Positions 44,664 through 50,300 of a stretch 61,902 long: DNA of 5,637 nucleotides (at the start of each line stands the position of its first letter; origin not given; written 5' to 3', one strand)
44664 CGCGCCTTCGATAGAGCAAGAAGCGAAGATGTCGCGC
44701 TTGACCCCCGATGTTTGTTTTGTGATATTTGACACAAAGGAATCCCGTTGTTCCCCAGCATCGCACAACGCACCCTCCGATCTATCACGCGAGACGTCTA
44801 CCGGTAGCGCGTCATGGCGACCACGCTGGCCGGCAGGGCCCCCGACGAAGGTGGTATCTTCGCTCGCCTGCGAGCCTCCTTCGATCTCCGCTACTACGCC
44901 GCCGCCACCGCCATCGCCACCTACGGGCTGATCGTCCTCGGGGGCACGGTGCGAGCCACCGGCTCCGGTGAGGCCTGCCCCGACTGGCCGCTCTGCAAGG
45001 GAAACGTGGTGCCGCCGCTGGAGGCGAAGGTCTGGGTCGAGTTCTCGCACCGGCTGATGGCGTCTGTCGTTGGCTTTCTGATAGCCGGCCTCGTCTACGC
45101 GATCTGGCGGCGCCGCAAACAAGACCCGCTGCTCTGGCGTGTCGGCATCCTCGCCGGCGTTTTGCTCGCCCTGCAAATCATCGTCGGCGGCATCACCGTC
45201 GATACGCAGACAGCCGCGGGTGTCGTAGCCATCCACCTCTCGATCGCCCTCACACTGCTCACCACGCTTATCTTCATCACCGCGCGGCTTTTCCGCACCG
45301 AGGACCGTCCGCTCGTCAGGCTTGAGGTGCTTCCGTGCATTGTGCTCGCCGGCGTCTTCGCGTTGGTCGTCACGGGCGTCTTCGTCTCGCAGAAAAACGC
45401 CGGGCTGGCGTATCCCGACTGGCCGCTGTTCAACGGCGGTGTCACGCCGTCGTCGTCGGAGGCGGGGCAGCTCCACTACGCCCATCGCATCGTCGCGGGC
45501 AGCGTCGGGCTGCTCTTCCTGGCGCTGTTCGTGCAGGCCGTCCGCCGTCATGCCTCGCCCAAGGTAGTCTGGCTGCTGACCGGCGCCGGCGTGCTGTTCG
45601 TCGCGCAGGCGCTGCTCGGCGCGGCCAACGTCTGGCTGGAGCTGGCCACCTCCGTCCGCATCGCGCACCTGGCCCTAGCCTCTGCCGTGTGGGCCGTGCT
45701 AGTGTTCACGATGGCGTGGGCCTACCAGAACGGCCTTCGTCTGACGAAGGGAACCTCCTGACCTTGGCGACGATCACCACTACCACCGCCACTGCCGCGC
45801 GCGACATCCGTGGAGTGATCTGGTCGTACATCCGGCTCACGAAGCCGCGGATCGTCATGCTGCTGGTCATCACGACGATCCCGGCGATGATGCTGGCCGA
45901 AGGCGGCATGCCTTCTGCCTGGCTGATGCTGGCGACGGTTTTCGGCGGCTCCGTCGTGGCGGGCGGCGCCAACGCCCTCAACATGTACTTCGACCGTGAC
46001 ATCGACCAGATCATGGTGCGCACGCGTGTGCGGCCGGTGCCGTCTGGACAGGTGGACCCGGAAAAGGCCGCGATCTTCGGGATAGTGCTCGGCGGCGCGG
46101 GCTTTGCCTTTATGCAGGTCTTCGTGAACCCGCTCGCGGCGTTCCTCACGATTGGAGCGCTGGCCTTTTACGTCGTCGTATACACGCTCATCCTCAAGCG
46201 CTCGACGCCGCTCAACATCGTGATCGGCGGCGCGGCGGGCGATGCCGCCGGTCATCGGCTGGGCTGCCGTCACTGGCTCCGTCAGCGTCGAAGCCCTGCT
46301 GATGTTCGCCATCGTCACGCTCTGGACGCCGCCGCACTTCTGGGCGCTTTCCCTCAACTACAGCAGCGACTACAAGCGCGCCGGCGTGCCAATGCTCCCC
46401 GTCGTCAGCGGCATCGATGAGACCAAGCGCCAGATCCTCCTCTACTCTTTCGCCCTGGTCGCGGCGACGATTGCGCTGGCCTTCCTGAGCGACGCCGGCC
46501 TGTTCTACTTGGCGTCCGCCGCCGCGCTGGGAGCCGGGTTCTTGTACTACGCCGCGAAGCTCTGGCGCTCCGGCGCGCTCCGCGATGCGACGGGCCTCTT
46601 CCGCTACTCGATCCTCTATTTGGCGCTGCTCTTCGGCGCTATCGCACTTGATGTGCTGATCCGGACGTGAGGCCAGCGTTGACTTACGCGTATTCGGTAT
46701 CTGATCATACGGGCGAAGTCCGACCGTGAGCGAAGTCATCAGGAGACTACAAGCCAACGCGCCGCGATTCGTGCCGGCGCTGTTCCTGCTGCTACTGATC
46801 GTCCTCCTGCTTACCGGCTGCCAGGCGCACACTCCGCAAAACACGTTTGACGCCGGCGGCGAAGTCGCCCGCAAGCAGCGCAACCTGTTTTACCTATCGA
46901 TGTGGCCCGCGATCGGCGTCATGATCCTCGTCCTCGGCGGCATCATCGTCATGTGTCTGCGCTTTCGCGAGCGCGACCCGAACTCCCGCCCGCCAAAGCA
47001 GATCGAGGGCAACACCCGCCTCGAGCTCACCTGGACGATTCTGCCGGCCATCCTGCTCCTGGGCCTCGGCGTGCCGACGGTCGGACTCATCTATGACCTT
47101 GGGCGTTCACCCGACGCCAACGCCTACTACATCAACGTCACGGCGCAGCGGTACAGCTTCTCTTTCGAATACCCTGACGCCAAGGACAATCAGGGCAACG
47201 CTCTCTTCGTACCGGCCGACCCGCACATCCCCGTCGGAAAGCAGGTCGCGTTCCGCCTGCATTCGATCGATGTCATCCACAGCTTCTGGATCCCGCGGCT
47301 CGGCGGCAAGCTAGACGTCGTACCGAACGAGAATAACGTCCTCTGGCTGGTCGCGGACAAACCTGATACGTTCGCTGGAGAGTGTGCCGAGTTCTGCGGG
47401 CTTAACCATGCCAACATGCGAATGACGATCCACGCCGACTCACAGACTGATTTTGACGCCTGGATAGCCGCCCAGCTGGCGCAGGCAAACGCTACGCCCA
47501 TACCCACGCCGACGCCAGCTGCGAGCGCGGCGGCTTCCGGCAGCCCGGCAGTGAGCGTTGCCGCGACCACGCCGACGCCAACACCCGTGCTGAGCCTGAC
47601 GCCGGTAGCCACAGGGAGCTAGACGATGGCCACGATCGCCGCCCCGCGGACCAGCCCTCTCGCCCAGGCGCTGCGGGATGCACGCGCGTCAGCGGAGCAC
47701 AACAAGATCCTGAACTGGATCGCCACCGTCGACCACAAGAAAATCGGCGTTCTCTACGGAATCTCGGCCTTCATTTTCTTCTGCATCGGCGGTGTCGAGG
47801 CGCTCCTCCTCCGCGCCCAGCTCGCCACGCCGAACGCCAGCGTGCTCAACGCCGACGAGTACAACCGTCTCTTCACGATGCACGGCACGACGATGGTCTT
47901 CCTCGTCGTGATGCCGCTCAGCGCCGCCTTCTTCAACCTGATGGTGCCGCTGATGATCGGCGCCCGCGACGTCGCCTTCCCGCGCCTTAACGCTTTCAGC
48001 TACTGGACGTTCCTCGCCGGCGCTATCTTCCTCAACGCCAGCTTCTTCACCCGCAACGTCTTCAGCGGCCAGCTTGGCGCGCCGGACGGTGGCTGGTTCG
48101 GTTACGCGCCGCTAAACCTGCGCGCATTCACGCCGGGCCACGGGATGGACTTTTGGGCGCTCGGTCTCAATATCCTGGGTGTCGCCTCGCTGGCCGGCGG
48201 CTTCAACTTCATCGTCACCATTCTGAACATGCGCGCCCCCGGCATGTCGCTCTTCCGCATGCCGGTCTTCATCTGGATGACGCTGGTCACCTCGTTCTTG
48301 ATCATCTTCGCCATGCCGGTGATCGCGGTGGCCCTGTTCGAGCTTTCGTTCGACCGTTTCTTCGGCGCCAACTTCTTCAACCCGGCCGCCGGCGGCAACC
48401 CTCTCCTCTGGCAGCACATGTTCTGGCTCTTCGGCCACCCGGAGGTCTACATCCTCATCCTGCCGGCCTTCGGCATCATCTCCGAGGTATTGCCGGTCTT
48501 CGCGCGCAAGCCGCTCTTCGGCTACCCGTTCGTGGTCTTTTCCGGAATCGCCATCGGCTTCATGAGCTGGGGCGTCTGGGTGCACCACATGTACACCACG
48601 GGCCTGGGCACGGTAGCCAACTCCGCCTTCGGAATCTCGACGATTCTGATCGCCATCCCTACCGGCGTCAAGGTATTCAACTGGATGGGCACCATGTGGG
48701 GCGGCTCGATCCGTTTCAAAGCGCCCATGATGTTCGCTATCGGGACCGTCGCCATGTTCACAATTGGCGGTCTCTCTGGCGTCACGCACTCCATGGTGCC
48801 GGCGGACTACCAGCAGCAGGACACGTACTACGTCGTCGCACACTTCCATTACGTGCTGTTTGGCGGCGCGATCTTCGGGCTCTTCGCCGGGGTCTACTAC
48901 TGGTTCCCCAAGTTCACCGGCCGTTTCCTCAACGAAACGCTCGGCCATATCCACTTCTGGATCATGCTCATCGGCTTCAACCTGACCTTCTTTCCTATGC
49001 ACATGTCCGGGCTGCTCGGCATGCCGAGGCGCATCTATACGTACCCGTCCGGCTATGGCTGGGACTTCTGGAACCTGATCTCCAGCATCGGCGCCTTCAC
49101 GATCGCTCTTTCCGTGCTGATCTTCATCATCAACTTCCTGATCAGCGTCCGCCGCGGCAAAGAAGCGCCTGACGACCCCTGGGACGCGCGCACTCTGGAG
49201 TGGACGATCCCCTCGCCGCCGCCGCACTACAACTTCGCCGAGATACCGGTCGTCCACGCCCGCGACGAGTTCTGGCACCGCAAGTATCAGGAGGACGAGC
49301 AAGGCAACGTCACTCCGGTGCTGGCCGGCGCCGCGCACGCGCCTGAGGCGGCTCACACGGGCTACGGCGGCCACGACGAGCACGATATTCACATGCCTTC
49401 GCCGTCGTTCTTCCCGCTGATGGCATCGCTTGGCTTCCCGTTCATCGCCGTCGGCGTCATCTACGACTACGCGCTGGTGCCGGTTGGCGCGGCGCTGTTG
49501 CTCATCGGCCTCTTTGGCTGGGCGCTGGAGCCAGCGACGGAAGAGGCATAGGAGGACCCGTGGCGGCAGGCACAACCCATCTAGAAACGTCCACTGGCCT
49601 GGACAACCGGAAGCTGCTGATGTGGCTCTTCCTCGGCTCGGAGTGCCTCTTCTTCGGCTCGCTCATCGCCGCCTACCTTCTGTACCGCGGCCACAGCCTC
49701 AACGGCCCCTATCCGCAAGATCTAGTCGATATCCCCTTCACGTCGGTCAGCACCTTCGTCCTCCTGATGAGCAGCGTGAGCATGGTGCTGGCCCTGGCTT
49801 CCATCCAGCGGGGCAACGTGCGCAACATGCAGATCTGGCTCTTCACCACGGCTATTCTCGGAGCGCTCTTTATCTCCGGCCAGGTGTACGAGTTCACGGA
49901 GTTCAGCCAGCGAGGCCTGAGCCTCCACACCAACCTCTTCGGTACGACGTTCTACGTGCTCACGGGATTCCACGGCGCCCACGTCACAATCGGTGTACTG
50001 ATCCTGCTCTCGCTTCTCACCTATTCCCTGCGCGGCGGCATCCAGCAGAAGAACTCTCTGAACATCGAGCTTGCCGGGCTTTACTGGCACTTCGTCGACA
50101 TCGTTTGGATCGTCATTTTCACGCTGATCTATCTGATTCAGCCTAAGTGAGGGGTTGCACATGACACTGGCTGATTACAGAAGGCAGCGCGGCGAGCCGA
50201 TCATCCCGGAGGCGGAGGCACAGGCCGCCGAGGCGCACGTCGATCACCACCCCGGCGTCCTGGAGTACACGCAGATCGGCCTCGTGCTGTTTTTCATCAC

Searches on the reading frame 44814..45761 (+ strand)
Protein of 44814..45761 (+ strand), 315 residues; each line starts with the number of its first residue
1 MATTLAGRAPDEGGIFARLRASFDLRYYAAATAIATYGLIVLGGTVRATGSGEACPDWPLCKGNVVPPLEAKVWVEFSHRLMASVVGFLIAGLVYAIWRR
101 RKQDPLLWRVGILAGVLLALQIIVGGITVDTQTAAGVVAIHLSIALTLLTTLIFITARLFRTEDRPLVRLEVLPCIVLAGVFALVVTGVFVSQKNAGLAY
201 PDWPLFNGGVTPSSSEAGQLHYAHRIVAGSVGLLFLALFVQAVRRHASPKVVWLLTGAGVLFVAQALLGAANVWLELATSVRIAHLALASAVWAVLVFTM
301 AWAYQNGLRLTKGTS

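Call 3: search_protein_families(library=pfam, proteins=[window:44814-45761:+], max_evalue=0.1)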
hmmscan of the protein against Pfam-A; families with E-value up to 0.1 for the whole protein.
window:44814-45761:+ (315 aa): 1 family
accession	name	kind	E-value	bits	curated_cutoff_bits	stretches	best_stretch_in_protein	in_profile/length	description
PF02628.20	COX15-CtaA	-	3.9e-43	148.2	29.9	1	27-297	2-322/322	Cytochrome oxidase assembly protein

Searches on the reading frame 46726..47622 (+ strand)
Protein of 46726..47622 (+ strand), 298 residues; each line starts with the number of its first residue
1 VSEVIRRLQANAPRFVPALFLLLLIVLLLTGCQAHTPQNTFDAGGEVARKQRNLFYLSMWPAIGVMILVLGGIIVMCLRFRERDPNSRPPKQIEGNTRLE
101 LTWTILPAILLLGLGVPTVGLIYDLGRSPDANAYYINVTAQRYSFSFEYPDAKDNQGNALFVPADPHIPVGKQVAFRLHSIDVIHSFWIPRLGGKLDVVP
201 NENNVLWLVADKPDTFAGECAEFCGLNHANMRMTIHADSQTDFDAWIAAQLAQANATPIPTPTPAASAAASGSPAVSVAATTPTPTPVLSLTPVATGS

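Call 3: search_protein_families(library=pfam, proteins=[window:46726-47622:+], max_evalue=0.1)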
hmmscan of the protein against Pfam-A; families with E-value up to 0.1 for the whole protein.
window:46726-47622:+ (298 aa): 4 families
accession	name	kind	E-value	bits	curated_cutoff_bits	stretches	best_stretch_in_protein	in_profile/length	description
PF00116.26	COX2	-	1e-15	58.1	22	1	162-236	44-118/120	Cytochrome C oxidase subunit II, periplasmic domain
PF02790.20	COX2_TM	-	2.5e-09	37.6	22.8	1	42-118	10-85/88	Cytochrome C oxidase subunit II, transmembrane domain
PF07331.16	TctB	-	0.0043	17.7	29.1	1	19-122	5-92/137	Tripartite tricarboxylate transporter TctB family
PF13473.12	Cupredoxin_1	-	0.086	13.3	27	0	159-220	30-92/104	Cupredoxin-like domain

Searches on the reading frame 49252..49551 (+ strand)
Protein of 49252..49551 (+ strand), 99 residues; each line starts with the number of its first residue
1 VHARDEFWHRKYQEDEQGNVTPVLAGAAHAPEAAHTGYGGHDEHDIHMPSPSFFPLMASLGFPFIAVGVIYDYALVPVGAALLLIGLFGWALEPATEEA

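Call 45: search_protein_families(library=pfam, proteins=[window:49252-49551:+], max_evalue=1)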
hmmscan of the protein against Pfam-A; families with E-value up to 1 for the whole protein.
window:49252-49551:+ (99 aa): 2 families
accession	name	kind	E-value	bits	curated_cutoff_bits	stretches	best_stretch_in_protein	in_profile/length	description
PF12270.13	Cyt_c_ox_IV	-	0.00016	22.2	26.9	1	50-93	82-125/132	Cytochrome c oxidase subunit IV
PF24396.1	DUF7541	-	0.022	15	28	1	50-86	13-49/120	Family of unknown function (DUF7541)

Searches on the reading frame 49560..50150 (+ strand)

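Call 3: search_protein_families(library=pfam, proteins=[window:49560-50150:+], max_evalue=0.1)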
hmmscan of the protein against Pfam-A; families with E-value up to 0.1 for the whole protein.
window:49560-50150:+ (196 aa): 2 families
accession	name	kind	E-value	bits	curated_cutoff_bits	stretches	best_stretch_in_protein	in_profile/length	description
PF00510.24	COX3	-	5.4e-21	76.1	23.8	1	18-192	77-255/258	Cytochrome c oxidase subunit III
PF07086.17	Jagunal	-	0.019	15.5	25.4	1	56-116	73-134/187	Jagunal, ER re-organisation during oogenesis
